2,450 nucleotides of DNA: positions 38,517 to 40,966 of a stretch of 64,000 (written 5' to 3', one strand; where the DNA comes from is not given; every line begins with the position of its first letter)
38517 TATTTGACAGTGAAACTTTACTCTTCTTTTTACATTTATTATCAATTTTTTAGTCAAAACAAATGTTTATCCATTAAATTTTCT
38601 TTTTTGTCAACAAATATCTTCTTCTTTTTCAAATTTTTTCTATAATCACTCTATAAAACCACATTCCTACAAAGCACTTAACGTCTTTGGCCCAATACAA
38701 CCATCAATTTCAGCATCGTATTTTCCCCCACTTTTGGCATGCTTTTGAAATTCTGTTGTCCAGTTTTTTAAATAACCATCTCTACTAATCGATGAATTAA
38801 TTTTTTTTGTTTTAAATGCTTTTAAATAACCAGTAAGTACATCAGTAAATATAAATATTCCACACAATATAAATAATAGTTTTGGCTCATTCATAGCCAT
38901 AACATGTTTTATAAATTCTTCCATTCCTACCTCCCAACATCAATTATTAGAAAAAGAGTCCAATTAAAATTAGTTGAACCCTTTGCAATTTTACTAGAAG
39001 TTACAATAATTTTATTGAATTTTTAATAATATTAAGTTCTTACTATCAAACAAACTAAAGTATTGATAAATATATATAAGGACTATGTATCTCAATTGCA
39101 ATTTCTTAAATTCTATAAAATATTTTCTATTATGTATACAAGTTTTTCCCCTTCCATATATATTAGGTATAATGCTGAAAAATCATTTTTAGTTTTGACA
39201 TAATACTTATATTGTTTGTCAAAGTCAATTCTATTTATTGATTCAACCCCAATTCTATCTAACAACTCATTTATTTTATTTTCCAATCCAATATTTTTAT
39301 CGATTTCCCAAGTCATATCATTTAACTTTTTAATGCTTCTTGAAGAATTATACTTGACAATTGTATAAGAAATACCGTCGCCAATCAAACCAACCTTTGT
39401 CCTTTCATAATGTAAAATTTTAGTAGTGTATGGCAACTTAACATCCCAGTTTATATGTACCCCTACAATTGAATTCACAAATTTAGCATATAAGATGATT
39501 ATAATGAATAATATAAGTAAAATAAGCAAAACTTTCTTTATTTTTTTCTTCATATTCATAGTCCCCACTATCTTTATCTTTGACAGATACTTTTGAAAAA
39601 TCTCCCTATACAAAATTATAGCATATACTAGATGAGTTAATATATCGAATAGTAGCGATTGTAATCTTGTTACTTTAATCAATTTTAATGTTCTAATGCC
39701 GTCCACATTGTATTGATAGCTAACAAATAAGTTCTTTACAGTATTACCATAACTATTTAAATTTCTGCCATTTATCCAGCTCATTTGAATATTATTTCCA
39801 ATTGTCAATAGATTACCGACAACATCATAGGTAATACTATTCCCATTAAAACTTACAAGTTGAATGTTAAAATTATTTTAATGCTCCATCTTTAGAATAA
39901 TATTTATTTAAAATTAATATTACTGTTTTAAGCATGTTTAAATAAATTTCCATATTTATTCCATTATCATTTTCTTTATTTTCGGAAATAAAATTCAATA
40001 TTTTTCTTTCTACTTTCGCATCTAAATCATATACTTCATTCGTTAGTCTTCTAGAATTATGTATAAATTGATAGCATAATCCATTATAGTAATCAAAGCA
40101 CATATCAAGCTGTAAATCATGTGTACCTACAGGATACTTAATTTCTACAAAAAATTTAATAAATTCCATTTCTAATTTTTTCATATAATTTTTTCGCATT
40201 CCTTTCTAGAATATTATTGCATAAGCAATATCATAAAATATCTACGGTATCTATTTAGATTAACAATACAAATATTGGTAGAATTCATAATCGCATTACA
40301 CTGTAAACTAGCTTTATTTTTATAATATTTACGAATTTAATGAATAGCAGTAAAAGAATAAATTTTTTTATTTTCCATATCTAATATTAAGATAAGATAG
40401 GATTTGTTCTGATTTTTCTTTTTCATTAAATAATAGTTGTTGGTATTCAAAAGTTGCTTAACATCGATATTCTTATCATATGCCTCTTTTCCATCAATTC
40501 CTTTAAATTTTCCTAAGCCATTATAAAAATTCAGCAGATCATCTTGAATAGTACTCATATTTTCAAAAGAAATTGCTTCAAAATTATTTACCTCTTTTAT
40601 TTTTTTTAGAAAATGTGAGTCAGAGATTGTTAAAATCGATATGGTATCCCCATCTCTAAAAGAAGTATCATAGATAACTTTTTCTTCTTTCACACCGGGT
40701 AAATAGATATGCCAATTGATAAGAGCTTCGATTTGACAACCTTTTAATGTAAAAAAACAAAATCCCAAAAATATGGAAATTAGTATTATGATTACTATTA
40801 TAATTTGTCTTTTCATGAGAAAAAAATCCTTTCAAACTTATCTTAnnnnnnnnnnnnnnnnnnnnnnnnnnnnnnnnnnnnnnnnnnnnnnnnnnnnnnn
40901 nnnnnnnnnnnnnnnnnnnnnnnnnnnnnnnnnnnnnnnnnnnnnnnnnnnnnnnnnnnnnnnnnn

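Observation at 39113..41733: Two orphan RHS/YD-repeat toxin tips with immunity genes but no full-length rhs gene; one cassette is a toxin-less ghost fused to its immunity gene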

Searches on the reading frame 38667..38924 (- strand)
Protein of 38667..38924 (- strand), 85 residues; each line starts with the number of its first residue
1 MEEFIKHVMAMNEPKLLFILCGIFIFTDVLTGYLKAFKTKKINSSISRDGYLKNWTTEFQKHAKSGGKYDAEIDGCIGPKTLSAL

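Call 3: search_protein_families(library=pfam, proteins=[window:38667-38924:-], max_evalue=1)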
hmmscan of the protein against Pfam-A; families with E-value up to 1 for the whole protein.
window:38667-38924:- (85 aa): 2 families
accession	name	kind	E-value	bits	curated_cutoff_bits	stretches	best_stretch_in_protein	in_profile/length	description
PF05105.17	Phage_holin_4_1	-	1.9e-05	25.2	22.2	1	15-55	11-51/116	Bacteriophage holin family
PF09374.15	PG_binding_3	-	0.0039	17.8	24.6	1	67-85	13-31/76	Predicted Peptidoglycan domain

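Call 4: search_protein_families(library=ncbifam, proteins=[window:38667-38924:-], max_evalue=1)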
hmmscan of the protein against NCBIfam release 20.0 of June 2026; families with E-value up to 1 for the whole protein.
window:38667-38924:- (85 aa): 1 family
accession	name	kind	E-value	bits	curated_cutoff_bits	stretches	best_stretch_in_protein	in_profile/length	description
TIGR01593.1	holin_tox_secr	subfamily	3.6e-07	30.2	40.2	1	3-54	2-55/128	toxin secretion/phage lysis holin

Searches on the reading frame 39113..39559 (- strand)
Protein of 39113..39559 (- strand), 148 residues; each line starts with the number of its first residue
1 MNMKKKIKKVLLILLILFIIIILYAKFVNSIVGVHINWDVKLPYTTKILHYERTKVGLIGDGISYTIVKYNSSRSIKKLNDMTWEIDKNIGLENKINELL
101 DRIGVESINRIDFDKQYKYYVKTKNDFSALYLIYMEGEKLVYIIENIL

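Call 27: search_protein_families(library=pfam, proteins=[window:39113-39559:-], max_evalue=0.1)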
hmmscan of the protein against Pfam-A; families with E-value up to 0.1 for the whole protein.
window:39113-39559:- (148 aa): 0 families

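Call 65: search_protein_families(library=phrogs, proteins=[window:39113-39553:-], max_evalue=0.01)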
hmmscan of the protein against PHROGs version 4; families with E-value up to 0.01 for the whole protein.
window:39113-39553:- (146 aa): 0 families

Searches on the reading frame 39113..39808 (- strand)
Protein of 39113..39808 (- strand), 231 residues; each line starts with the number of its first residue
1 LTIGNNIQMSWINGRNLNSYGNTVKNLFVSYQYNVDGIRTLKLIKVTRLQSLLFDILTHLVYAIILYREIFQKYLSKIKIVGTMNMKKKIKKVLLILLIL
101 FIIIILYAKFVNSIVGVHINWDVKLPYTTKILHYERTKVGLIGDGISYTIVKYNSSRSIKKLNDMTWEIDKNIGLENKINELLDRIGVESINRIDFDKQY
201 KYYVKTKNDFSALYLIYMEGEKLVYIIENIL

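Call 3: search_protein_families(library=pfam, proteins=[window:39113-39808:-], max_evalue=1)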
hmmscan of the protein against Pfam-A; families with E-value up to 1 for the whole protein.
window:39113-39808:- (231 aa): 1 family
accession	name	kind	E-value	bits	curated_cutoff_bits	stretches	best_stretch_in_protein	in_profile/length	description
PF04304.18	DUF454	-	0.073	13.5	35.1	1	62-115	45-98/115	Protein of unknown function (DUF454)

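Call 4: search_protein_families(library=ncbifam, proteins=[window:39113-39808:-], max_evalue=1)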
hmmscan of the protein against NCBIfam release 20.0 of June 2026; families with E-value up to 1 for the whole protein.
window:39113-39808:- (231 aa): 0 families

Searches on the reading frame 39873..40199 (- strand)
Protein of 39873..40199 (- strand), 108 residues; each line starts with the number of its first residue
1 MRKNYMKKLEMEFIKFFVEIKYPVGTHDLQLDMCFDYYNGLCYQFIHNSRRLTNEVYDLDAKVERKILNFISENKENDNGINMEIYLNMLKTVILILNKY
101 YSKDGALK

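Call 3: search_protein_families(library=pfam, proteins=[window:39873-40199:-], max_evalue=1)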
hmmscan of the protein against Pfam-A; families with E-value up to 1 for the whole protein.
window:39873-40199:- (108 aa): 2 families
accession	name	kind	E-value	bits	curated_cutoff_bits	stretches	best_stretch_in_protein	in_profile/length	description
PF07765.17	KIP1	-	0.079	13.5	33.9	1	47-96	11-58/74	KIP1-like protein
PF21944.1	Hemotin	-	0.13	12.5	27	1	31-51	14-34/74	Hemotin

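Call 4: search_protein_families(library=ncbifam, proteins=[window:39873-40199:-], max_evalue=1)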
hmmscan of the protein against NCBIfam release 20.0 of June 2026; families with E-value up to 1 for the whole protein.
window:39873-40199:- (108 aa): 1 family
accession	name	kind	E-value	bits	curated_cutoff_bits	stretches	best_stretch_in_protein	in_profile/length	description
NF008940.0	PRK12292.2-3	equivalog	0.046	12.5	450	1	26-99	254-325/404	ATP phosphoribosyltransferase regulatory subunit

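Call 56: search_protein_families(library=pfam, proteins=[window:39873-40184:-], max_evalue=0.01)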
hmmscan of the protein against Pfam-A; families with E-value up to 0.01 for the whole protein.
window:39873-40184:- (103 aa): 0 families

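Call 65: search_protein_families(library=phrogs, proteins=[window:39873-40184:-], max_evalue=0.01)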
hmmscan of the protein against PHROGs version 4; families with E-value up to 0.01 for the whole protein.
window:39873-40184:- (103 aa): 0 families
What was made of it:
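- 39873..40184 (-): orf108/103: a small cytoplasmic protein of unknown function. It is conserved at 98% aa identity in the sister lineage. There is no Pfam, NCBIfam or PHROG hit (calls 3, 4, 56, 65).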

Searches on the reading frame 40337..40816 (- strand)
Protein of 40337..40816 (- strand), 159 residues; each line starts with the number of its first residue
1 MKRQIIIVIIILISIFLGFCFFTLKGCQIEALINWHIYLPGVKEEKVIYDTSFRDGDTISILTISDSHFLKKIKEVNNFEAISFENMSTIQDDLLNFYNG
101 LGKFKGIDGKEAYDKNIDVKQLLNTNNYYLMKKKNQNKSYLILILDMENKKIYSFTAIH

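Call 3: search_protein_families(library=pfam, proteins=[window:40337-40816:-], max_evalue=1)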
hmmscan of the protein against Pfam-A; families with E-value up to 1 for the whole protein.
window:40337-40816:- (159 aa): 0 families

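Call 4: search_protein_families(library=ncbifam, proteins=[window:40337-40816:-], max_evalue=1)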
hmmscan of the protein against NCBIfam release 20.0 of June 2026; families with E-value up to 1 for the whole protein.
window:40337-40816:- (159 aa): 1 family
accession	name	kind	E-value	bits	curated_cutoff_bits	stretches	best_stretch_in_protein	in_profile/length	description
NF047981.1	RC1041_fam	subfamily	0.015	15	90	1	4-24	23-43/57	RC1041 family protein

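Call 34: search_protein_representatives(protein=window:40337-40816:-)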
Query: 159 residues. Proteins with E-value up to 0.001 (for the whole library): 76; up to 1e-10: 18; up to 1e-30: 5. The best 76 are listed.
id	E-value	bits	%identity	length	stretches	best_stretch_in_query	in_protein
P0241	3.9e-52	192.6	87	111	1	53-159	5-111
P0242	1.1e-39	152.2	51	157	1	1-158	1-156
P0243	1.7e-33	132.1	90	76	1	1-72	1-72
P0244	3.9e-32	127.7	47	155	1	1-158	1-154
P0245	2.3e-31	125.2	47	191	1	2-156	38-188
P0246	1.4e-29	119.4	48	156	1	9-158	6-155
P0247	7.2e-22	94.4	41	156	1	2-158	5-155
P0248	6.5e-17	78.3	41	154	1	1-154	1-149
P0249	1.4e-15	73.9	46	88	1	75-158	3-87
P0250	1.7e-15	73.7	34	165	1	5-157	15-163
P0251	3.6e-15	72.6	34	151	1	1-158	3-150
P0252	3.4e-13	66.2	34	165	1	1-158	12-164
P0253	8.4e-13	64.9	35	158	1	7-156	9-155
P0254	2.1e-12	63.6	35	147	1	9-158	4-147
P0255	2.6e-12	63.3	35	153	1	6-155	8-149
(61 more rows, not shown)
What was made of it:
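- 40337..40816 (-): imm1: a 159-aa membrane-anchored immunity-family protein (N-in TM helix plus extracytoplasmic alpha/beta domain). It is intact here. The family has 76 representatives (call 34).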

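Call 48: list_cluster_members(proteins=[P0001, window:40337-40816:-, window:33466-36042:-, window:39113-39553:-])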
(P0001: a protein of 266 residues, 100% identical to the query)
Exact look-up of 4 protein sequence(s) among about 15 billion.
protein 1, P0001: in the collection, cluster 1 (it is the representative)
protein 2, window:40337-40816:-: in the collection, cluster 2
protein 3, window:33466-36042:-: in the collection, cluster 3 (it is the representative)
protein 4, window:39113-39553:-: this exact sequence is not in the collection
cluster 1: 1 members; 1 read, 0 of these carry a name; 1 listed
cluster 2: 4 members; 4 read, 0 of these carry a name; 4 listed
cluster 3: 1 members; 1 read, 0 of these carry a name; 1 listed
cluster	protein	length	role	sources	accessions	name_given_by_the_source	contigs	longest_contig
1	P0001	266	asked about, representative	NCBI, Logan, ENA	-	-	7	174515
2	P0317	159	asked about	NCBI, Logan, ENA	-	-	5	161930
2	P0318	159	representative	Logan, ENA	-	-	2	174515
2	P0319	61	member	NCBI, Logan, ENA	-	-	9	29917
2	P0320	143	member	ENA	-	-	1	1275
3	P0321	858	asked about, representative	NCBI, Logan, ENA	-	-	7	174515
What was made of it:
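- Truncated imm1 variants occur in other assemblies: P0241, P0243 and P0319 (calls 34, 48).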

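Call 49: predict_structure(alignment_id=A2)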
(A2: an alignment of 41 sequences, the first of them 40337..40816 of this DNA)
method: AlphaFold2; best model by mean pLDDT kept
length: 159 residues; sequences in the alignment: 41
mean_pLDDT: 94.3   pTM: 0.83
mean pLDDT of the five models: 94.3, 93.5, 93.4, 92.8, 92.8
residues with pLDDT >= 90: 140; 70-90: 16; 50-70: 3; < 50: 0
segments of 3 or more residues with pLDDT < 50: none
pLDDT, mean of each block of 10 residues (from residue 1): 94 95 72 92 95 89 97 98 98 98 95 98 97 96 98 96
secondary structure, 60 per line:
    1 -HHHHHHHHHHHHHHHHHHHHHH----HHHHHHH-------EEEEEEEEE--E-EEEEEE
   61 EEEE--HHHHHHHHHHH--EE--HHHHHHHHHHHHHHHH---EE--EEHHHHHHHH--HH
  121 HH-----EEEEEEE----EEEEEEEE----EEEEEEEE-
elements in order: H2-23 H28-34 E42-50 E55-64 H67-77 H84-99 H109-116 H119-122 E128-134 E139-146 E151-158
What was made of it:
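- The immunity ectodomain is predicted to lie outside the membrane, which does not suit a cytoplasmic antitoxin (call 49).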

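Call 65: search_protein_families(library=phrogs, proteins=[window:40337-40816:-], max_evalue=0.01)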
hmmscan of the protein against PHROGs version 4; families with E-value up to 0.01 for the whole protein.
window:40337-40816:- (159 aa): 1 family
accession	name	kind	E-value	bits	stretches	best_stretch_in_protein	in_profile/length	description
phrog_8646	-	unknown function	0.0053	17.9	1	48-139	59-147/166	-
